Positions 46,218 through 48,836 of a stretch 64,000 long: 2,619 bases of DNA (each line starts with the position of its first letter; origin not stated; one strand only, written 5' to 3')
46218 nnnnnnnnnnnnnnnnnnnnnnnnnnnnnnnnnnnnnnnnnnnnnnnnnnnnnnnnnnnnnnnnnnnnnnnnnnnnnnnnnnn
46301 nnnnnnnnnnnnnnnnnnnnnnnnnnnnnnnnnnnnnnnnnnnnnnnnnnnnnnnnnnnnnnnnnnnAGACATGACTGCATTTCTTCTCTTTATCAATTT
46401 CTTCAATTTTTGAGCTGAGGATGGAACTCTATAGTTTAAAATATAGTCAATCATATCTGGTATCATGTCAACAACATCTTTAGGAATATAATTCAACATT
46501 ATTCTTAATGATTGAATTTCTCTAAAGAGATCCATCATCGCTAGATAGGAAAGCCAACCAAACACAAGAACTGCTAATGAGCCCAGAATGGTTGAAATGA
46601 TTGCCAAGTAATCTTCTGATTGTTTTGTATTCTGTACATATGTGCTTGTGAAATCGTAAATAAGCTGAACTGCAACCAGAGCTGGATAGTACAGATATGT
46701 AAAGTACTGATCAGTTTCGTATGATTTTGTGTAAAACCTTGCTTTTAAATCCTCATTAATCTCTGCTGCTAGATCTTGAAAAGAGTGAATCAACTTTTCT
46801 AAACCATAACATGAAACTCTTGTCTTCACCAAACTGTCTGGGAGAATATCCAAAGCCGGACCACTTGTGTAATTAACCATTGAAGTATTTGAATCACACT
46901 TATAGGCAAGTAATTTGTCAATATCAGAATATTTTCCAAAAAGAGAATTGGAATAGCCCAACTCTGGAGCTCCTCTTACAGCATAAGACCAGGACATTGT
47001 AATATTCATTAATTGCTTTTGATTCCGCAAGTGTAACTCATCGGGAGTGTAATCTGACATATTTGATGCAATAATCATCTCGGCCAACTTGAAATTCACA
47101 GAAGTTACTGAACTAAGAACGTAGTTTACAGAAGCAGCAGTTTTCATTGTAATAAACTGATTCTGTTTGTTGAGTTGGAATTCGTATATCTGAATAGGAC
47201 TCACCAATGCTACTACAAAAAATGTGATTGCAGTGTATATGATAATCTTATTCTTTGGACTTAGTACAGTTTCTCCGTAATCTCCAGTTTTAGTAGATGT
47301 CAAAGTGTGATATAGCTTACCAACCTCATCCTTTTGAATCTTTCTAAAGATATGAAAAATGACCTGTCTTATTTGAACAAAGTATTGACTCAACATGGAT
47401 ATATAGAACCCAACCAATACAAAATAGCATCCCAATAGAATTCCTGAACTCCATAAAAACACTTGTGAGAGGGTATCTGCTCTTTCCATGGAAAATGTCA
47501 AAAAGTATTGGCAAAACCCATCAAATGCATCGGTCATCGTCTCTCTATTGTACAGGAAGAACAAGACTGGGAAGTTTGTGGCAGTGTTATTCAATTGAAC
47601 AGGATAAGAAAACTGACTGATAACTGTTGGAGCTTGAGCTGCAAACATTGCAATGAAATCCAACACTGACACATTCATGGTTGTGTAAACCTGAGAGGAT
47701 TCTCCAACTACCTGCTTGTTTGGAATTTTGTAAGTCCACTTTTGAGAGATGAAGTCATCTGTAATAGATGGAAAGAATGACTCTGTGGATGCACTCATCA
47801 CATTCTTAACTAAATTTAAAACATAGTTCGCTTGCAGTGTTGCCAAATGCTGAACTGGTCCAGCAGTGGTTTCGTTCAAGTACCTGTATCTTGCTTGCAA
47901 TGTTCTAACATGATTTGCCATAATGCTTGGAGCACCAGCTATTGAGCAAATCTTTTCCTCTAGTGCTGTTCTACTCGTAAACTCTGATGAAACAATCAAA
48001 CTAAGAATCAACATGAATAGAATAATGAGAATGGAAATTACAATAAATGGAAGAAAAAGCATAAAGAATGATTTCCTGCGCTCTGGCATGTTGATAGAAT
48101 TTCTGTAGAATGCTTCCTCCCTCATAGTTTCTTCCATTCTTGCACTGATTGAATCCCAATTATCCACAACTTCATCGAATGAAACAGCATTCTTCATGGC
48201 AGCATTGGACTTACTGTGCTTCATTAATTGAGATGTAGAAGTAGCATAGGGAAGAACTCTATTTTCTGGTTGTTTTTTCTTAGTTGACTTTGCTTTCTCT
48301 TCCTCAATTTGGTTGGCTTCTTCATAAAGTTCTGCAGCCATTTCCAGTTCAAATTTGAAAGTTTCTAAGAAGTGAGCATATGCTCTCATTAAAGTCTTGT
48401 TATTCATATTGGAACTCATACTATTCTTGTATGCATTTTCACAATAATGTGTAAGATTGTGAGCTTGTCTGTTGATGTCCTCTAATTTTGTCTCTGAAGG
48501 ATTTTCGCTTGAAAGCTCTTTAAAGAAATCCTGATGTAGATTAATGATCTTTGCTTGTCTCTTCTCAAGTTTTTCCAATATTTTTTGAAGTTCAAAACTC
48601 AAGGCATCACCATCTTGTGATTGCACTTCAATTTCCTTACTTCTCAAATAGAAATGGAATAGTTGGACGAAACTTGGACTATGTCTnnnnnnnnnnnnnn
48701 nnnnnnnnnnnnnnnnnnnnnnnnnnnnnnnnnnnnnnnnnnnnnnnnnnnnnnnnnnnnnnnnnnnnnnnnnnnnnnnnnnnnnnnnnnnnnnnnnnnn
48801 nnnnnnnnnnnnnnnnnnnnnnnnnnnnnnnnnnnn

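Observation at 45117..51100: Head-to-tail tandem pair of two-TM receptor-type cyclases with a large extracellular domain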

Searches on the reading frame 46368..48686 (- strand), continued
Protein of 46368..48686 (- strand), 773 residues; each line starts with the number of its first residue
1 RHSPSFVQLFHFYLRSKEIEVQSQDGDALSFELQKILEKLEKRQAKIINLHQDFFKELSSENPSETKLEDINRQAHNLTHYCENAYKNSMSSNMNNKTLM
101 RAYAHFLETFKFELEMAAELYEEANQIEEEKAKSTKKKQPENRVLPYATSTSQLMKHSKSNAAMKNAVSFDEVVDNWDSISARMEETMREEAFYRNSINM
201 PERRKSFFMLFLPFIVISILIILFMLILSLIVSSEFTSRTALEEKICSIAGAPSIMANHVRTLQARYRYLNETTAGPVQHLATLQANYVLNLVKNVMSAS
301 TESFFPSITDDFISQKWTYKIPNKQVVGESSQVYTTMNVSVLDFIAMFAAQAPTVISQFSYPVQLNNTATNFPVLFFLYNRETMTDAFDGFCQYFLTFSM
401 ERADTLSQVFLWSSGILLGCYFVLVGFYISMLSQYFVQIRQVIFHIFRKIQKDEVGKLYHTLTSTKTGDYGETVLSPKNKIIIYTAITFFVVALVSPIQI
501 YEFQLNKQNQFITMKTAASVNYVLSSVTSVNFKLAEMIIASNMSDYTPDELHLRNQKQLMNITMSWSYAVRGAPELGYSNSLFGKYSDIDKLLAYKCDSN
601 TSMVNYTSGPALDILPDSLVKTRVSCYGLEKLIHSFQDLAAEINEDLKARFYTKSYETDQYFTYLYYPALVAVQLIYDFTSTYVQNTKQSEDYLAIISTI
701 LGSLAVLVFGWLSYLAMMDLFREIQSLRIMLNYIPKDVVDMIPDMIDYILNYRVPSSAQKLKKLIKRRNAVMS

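Call 71: list_cluster_members(proteins=[P0065, P0009, P0011, P0027, P0049, P0057, P0044, P0062, P0083, P0015])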
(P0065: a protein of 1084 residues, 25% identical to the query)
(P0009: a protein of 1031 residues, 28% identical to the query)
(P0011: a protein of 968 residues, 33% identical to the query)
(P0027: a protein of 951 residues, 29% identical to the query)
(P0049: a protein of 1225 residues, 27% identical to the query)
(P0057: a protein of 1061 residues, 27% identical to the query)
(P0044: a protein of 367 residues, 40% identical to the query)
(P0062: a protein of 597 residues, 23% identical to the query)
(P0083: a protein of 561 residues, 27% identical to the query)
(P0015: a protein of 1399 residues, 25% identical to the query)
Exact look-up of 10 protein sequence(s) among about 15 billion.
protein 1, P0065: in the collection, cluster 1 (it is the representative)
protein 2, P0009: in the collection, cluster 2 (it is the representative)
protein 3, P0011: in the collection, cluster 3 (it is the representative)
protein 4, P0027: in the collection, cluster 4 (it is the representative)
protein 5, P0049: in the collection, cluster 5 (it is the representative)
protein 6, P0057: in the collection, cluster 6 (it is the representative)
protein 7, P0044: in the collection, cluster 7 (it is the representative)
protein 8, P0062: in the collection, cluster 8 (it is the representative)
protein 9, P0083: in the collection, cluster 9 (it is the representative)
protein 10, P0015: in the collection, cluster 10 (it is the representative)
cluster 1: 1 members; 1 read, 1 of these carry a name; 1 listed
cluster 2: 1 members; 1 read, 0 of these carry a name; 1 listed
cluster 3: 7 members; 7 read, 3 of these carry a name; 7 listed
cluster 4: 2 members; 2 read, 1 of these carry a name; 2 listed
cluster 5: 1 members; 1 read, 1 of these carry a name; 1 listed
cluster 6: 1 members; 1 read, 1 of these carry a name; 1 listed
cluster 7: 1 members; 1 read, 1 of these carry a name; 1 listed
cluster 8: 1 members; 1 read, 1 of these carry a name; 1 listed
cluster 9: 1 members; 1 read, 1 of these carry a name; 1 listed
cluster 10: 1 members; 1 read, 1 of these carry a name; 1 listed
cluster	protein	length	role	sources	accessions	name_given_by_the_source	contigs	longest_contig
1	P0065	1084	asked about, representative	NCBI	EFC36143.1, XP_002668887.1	predicted protein, partial [Naegleria gruberi]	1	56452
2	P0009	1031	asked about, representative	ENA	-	-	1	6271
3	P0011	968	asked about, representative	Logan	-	-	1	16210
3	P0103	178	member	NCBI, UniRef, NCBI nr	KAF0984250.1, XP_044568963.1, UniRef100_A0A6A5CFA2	hypothetical protein FDP41_007427 [Naegleria fowleri] | Guanylate cyclase domain-containing protein n=1 Tax=Naegleria fowleri TaxID=5763 ... | uncharacterized protein FDP41_007427 [Naegleria fowleri]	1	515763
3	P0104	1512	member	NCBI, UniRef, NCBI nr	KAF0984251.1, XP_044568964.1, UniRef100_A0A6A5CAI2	hypothetical protein FDP41_007428 [Naegleria fowleri] | PAS domain-containing protein n=1 Tax=Naegleria fowleri TaxID=5763 RepID=A0A6A5CAI2_NAEFO | uncharacterized protein FDP41_007428 [Naegleria fowleri]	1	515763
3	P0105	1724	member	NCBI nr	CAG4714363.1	unnamed protein product [Naegleria fowleri]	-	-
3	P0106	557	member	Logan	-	-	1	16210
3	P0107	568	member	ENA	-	-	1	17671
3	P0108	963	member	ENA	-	-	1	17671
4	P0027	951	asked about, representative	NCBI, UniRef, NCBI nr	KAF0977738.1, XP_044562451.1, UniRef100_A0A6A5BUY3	hypothetical protein FDP41_003060 [Naegleria fowleri] | TmcB/TmcC TPR repeats domain-containing protein n=1 Tax=Naegleria fowleri TaxID=5763 ... | uncharacterized protein FDP41_003060 [Naegleria fowleri]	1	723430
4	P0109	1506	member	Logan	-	-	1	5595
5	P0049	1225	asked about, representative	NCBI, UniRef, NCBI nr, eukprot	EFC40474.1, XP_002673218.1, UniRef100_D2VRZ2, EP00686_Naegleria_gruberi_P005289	predicted protein [Naegleria gruberi] | Predicted protein n=1 Tax=Naegleria gruberi TaxID=5762 RepID=D2VRZ2_NAEGR | uncharacterized protein NAEGRDRAFT_71755 [Naegleria gruberi]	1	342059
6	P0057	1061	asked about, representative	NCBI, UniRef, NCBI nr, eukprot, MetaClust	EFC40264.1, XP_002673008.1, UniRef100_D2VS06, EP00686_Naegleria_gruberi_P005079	predicted protein [Naegleria gruberi] | Predicted protein n=1 Tax=Naegleria gruberi TaxID=5762 RepID=D2VS06_NAEGR | uncharacterized protein NAEGRDRAFT_59061 [Naegleria gruberi]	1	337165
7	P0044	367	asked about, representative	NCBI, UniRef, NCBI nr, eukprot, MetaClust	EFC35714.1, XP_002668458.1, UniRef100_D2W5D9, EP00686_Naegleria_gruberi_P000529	predicted protein [Naegleria gruberi] | Predicted protein n=1 Tax=Naegleria gruberi TaxID=5762 RepID=D2W5D9_NAEGR | uncharacterized protein NAEGRDRAFT_76630 [Naegleria gruberi]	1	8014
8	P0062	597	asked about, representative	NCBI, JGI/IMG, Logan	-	hypothetical protein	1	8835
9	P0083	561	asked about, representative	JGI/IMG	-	hypothetical protein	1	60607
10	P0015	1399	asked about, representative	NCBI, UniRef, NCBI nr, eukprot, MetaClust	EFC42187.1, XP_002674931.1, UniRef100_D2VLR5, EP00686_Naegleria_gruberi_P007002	membrane bound adenylate/guanylate cyclase with PAS domain [Naegleria gruberi] | Membrane bound adenylate/guanylate cyclase with PAS domain n=1 Tax=Naegleria gruberi ... | XP_002674931.1 membrane bound adenylate/guanylate cyclase with PAS domain [Naegleria ...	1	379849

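Call 73: find_related_loci(query=window:46368-48686:-, collection=metagenome_contigs, flank=10000)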
Query window:46368-48686:- (773 aa) in metagenome_contigs; peptide patterns used: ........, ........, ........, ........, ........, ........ (x = any residue, [..] = any of these).
109 stretches matched a pattern, but none encodes a relative of the query by tblastn (E <= 1e-3).

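Call 75: find_encoding_contigs(protein=P0002, flank=10000, max_places=2)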
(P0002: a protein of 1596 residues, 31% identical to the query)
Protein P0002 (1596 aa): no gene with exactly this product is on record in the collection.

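Call 76: fold_search(model_id=the predicted structure, library=pdb)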
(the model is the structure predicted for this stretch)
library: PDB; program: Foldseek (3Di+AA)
matches with E <= 10: 151; with E <= 0.001: 0
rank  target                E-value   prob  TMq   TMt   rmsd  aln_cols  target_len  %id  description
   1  8w20_A                5.5e-03  0.30  0.09  0.09  66.1       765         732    8  Umb1 umbrella toxin particle (released 2024-04-17)
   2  5lm4                  3.8e-02  0.18  0.08  0.12  28.0       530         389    9  Structure of the thermostalilized EAAT1 cryst-II mutant in complex with L-ASP and the allosteric inhibitor UCPH101 (released 2017-04-19)
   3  7awq                  5.5e-02  0.14  0.08  0.13  29.0       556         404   10  Structure of the thermostabilized EAAT1 cryst-E386Q mutant in complex with L-ASP, sodium ions and the allosteric inhibit (released 2021-10-13)
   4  8cui_A                6.5e-02  0.20  0.09  0.15  29.8       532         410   11  Human excitatory amino acid transporter 3 (EAAT3) in an intermediate outward facing apo state (released 2023-05-10)
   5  5llm                  6.8e-02  0.13  0.07  0.12  28.1       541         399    9  Structure of the thermostabilized EAAT1 cryst mutant in complex with L-ASP and the allosteric inhibitor UCPH101 (released 2017-04-19)
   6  7awm                  7.7e-02  0.13  0.08  0.12  30.3       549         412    9  Structure of the thermostabilized EAAT1 cryst mutant in complex with L-ASP, three sodium ions and the allosteric inhibit (released 2021-10-13)
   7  9r10_A                8.0e-02  0.23  0.11  0.16  36.4       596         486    9  Cryo-EM structure of human MATE1 in complex with cimetidine (released 2025-11-05)
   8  6x2l_A                9.8e-02  0.25  0.12  0.19  34.4       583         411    8  hEAAT3-IFS-Na (released 2021-03-17)
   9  9d69                  1.1e-01  0.10  0.08  0.12  34.2       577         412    8  Human excitatory amino acid transporter 3 (EAAT3) with bound L-Cysteine in an intermediate outward facing state (slight  (released 2025-01-22)
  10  6x2z                  1.2e-01  0.09  0.07  0.10  36.3       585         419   11  hEAAT3-OFS-Asp (released 2021-03-17)
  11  6x3f_A                2.1e-01  0.10  0.08  0.12  28.4       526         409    8  hEAAT3-IFS-Apo (released 2021-03-17)
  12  6yj4_L                3.0e-01  0.09  0.09  0.10  38.6       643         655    9  Structure of Yarrowia lipolytica complex I at 2.7 A (released 2020-08-12)
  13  8ctd                  3.2e-01  0.12  0.11  0.16  27.1       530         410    9  Human excitatory amino acid transporter 3 (EAAT3) protomer with bound glutamate in an outward facing state (released 2023-05-10)
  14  9r1g_A                3.5e-01  0.13  0.11  0.16  34.5       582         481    9  Cryo-EM structure of human MATE1 (released 2025-11-05)
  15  9pc9                  3.7e-01  0.08  0.09  0.13  37.3       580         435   11  Structure of Synaptic Vesicle Protein 2A Bound to UCB7361 (released 2025-09-10)
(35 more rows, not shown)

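Call 85: search_protein_families(library=pfam, alignment_id=A1, max_evalue=0.01)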
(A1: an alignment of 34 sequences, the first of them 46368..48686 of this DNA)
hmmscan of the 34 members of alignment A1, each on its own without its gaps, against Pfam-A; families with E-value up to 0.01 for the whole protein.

A. member 1, window:46368-48686:- (773 aa): 1 family
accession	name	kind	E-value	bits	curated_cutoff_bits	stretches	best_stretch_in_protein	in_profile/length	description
PF25474.1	TPR_TmcB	-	1.7e-14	54.2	27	1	17-133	7-124/125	TmcB, TPR repeats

B. families by the number of members that match (of 34 scanned): 12 families
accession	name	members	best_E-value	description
PF25474.1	TPR_TmcB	32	1.1e-18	TmcB, TPR repeats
PF13426.13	PAS_9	28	8.7e-19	PAS domain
PF00989.32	PAS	26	3.3e-11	PAS fold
PF00211.25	Guanylate_cyc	23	4.1e-57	Adenylate and Guanylate cyclase catalytic domain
PF08448.16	PAS_4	13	8.7e-06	PAS fold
PF13188.13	PAS_8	13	3.6e-05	PAS domain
PF24820.1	Diguanyl_cycl_sensor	5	9.7e-07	Diguanylate cyclase-like sensor domain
PF07701.20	HNOBA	3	0.003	Heme NO binding associated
PF08447.18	PAS_3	2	0.0023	PAS fold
PF01852.25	START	1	2.1e-05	START domain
PF23067.1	MG280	1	0.0019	Uncharacterised protein MG280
PF14598.12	PAS_11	1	0.0042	PAS domain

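Call 89: find_encoding_contigs(protein=P0003, flank=10000, max_places=2)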
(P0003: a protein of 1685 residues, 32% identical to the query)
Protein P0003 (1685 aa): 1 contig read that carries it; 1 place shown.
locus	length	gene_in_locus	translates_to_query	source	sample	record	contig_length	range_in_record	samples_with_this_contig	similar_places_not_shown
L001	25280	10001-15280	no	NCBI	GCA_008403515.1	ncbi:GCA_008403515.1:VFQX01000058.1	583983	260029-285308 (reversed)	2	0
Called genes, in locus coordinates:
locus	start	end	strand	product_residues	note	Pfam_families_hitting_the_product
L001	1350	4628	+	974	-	PF04851:ResIII, PF13872:AAA_34 (weak), PF00176:SNF2-rel_dom, PF18766:SWI2_SNF2 (weak), PF00271:Helicase_C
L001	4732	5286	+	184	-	-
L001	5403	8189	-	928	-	-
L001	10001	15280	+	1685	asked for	PF25474:TPR_TmcB, PF00989:PAS, PF13426:PAS_9, PF00211:Guanylate_cyc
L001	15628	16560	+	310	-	PF05875:Ceramidase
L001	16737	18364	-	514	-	-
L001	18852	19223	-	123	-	-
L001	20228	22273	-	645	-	PF24758:LRR_At5g56370 (faint)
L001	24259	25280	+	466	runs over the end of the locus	-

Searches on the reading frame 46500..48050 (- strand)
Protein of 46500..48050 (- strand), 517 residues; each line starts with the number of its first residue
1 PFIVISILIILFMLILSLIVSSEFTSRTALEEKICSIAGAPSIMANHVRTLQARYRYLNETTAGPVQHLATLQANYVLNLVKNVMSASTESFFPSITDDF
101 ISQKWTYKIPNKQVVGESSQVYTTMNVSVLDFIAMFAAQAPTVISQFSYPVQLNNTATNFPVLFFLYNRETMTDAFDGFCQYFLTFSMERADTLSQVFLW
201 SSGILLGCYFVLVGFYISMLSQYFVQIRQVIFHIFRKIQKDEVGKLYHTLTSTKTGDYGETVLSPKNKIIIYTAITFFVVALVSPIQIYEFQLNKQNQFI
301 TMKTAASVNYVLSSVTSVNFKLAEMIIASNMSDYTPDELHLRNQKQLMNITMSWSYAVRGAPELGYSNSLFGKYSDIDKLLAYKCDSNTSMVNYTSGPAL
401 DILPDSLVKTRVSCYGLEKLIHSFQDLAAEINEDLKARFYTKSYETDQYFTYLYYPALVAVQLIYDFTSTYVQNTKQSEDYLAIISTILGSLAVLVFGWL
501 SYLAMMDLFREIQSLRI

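Call 12: find_homologous_proteins(query=window:46500-48050:-, max_evalue=0.01)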
Query window:46500-48050:- (517 aa): 1 proteins with E <= 0.01 among 8000 candidates.
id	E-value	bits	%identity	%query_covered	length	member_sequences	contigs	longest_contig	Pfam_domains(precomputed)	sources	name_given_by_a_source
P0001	1.3e-94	336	60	50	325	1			-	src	-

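Call 15: find_encoding_contigs(protein=P0001, flank=10000)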
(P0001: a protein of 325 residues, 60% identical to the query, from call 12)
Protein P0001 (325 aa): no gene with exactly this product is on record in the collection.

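Call 38: list_cluster_members(proteins=[P0001, P0007, P0008, P0016, P0022, P0028, P0029, P0043, P0052, P0056])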
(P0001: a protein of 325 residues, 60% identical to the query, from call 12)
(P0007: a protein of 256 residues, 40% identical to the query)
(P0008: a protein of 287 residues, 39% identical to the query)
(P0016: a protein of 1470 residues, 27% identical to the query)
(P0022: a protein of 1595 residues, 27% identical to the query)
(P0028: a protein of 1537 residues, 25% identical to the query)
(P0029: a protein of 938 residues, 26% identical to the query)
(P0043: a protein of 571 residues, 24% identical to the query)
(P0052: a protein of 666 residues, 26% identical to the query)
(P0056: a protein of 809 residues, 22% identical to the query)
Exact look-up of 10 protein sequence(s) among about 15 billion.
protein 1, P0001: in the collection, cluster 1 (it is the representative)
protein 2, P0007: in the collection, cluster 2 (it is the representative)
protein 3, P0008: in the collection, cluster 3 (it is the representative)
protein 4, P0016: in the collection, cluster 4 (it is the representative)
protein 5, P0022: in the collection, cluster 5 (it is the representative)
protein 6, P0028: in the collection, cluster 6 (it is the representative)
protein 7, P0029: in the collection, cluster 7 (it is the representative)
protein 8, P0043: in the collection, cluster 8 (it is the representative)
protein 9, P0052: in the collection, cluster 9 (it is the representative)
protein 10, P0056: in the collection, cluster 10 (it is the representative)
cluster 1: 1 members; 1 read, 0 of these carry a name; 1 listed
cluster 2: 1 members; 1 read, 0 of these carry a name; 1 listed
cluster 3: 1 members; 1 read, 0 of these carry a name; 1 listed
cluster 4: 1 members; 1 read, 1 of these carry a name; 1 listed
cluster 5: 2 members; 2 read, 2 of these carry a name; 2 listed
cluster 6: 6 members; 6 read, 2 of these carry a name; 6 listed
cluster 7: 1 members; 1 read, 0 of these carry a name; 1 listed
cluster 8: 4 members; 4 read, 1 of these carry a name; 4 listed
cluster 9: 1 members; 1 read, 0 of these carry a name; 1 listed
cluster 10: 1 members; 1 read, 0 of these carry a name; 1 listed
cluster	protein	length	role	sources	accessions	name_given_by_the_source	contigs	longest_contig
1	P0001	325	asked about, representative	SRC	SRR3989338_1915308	-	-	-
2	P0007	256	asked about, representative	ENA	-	-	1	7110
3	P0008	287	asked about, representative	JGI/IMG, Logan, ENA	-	-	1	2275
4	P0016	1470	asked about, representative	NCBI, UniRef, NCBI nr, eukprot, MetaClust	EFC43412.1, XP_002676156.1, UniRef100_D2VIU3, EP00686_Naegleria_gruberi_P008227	adenylate/guanylate cyclase [Naegleria gruberi] | Adenylate/guanylate cyclase n=1 Tax=Naegleria gruberi TaxID=5762 RepID=D2VIU3_NAEGR | XP_002676156.1 adenylate/guanylate cyclase [Naegleria gruberi strain NEG-M]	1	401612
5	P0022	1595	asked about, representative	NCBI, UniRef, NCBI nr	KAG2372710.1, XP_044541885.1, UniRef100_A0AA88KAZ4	hypothetical protein C9374_013611 [Naegleria lovaniensis] | Adenylate and Guanylate cyclase catalytic domain containing protein n=1 Tax=Naegleria ... | uncharacterized protein C9374_013611 [Naegleria lovaniensis]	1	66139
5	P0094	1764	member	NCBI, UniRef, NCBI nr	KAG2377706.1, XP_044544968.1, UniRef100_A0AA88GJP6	hypothetical protein C9374_009222 [Naegleria lovaniensis] | Adenylate and Guanylate cyclase catalytic domain containing protein n=1 Tax=Naegleria ... | uncharacterized protein C9374_009222 [Naegleria lovaniensis]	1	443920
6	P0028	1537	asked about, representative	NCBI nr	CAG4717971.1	unnamed protein product [Naegleria fowleri]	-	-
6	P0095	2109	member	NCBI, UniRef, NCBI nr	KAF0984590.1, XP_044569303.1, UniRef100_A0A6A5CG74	hypothetical protein FDP41_000489 [Naegleria fowleri] | Adenylate and Guanylate cyclase catalytic domain containing protein n=1 Tax=Naegleria ... | uncharacterized protein FDP41_000489 [Naegleria fowleri]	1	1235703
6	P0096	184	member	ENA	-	-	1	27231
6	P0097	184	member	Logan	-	-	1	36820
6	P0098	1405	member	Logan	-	-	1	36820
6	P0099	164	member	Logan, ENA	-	-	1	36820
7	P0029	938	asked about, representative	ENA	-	-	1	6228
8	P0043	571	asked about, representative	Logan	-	-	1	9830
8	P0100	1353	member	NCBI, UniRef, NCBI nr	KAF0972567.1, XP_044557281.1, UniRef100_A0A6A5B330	hypothetical protein FDP41_009172 [Naegleria fowleri] | PAS domain-containing protein n=2 Tax=Naegleria fowleri TaxID=5763 RepID=A0A6A5B330_NAEFO | uncharacterized protein FDP41_009172 [Naegleria fowleri]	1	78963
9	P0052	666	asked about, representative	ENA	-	-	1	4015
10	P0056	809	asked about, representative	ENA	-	-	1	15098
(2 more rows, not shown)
